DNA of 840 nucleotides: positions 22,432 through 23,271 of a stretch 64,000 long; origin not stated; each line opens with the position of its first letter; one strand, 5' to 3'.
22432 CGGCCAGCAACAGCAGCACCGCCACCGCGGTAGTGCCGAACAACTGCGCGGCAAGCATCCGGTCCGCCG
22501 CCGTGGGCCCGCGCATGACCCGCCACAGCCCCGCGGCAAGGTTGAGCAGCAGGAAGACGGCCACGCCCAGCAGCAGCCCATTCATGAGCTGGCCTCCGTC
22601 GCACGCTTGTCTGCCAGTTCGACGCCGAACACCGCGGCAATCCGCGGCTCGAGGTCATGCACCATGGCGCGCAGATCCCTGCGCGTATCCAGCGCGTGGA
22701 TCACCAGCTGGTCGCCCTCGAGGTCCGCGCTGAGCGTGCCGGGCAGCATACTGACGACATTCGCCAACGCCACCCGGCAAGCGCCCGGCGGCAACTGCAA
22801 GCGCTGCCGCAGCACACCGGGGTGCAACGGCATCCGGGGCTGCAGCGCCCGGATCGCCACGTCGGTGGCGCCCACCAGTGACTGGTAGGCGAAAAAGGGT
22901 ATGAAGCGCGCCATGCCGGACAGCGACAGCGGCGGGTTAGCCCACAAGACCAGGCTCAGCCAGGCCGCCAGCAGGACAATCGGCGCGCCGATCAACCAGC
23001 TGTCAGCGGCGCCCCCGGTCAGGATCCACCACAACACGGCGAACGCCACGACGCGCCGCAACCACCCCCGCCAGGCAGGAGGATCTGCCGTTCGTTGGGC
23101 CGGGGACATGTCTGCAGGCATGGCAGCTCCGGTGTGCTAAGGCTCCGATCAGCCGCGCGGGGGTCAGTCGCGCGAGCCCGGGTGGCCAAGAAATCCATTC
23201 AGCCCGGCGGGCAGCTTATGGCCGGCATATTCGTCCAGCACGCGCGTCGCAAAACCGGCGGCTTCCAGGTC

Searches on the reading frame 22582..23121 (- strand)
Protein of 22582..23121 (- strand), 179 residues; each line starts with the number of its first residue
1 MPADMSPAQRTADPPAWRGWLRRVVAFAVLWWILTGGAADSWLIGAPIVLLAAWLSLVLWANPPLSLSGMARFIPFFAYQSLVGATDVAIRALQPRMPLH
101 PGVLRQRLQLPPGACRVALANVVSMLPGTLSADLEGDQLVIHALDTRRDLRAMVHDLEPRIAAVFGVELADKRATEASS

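Call 5: search_protein_families(library=pfam, proteins=[window:22582-23121:-], max_evalue=0.01)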
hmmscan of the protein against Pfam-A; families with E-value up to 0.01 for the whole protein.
window:22582-23121:- (179 aa): 1 family
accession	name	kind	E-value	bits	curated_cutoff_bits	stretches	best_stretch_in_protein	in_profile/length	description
PF01899.21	MNHE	-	9.8e-26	90.7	27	1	25-158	2-139/145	Na+/H+ ion antiporter subunit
